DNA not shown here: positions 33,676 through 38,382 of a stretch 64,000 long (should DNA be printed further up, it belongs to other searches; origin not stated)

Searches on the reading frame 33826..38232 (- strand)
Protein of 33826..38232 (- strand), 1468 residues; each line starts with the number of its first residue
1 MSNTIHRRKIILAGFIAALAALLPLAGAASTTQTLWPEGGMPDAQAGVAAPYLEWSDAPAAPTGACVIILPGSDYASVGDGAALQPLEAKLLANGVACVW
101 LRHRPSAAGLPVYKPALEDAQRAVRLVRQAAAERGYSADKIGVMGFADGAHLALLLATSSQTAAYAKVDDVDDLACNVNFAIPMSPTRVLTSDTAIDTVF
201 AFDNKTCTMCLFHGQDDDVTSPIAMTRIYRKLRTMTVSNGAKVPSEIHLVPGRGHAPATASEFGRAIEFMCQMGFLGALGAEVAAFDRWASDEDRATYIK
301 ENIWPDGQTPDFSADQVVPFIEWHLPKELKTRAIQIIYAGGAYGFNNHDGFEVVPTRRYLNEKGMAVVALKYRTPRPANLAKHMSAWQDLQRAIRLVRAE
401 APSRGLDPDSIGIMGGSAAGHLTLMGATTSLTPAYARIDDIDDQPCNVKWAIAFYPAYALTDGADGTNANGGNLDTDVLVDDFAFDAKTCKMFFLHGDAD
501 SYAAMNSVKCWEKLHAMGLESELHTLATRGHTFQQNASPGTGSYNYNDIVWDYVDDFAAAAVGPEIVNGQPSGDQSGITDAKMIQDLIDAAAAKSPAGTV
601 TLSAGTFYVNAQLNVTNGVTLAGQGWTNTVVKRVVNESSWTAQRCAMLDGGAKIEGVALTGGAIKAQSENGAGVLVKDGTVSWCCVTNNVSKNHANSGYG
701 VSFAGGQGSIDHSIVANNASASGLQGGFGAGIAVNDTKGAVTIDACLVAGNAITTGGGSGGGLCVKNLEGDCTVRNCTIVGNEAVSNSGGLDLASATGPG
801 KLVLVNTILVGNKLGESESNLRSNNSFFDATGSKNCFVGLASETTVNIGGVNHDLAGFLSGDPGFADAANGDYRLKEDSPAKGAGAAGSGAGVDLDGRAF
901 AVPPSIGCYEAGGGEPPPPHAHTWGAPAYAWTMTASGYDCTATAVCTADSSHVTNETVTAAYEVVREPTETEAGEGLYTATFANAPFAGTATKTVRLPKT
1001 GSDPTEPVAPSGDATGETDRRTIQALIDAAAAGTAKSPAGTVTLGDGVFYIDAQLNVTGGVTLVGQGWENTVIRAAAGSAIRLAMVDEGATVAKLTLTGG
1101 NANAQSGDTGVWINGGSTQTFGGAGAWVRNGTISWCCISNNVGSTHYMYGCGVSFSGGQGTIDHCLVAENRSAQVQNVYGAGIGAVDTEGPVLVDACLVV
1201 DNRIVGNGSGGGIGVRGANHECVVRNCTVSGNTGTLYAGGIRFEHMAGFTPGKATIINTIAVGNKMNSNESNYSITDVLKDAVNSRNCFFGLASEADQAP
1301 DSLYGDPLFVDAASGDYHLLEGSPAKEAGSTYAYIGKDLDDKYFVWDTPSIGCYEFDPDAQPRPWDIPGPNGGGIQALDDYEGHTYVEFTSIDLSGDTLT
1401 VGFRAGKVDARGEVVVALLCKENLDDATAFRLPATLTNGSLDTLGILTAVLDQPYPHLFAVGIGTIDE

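Call 11: search_protein_families(library=pfam, proteins=[window:33826-38232:-], max_evalue=0.01)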
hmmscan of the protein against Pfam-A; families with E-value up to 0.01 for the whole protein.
window:33826-38232:- (1468 aa): 8 families
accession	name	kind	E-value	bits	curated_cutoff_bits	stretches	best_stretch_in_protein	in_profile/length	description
PF20434.5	BD-FAE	-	1.3e-26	93.9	26.8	2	325-465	5-150/215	BD-FAE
PF17161.10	DUF5123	-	2.6e-14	54.8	35.1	2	773-882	2-105/113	Domain of unknown function (DUF5123)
PF12708.12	Pect-lyase_RHGA_epim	-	4.8e-08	33.5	27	1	1015-1233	12-187/213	Rhamnogalacturonase A/epimerase, pectate lyase-like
PF07859.19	Abhydrolase_3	-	9.4e-08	32.5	25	1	356-460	21-112/210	alpha/beta hydrolase fold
PF23981.1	DUF7305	-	9.8e-06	26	27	0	581-621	19-65/185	Domain of unknown function (DUF7305)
PF00326.27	Peptidase_S9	-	2.2e-05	24.5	22.6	0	194-258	130-190/213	Prolyl oligopeptidase family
PF03959.19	FSH1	-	2.4e-05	24.6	21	1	98-234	70-188/211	Serine hydrolase (FSH1)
PF01738.24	DLH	-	0.00048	20.2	21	0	125-164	83-123/217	Dienelactone hydrolase family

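Call 44: search_protein_families(library=ncbifam, proteins=[window:33826-38232:-], max_evalue=0.001)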
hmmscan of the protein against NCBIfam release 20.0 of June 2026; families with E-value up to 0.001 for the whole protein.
window:33826-38232:- (1468 aa): 6 families
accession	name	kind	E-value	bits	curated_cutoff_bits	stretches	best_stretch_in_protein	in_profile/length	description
NF041902.1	pecacetest_PaeX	equivalog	2.7e-27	95.6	550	2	336-550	79-300/318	pectin acetylesterase PaeX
NF042968.1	AcxylEst_AxeA1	equivalog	6.3e-24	84.1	700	2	323-536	40-247/459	acetylxylan esterase AxeA1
NF052354.1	EstLipQMycob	equivalog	5.4e-16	58.2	700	2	334-463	167-290/418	esterase LipQ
NF052620.1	AryltfaseLP1002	equivalog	4.3e-11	42.7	300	1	63-178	31-145/265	lp_1002 family arylesterase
NF058653.1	LipP1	equivalog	1.9e-06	27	350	1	329-427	68-162/300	LipP1 family hormone-sensitive lipase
NF007547.0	PRK10162.1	equivalog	3.7e-05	22.8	389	0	330-475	83-214/321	acetyl esterase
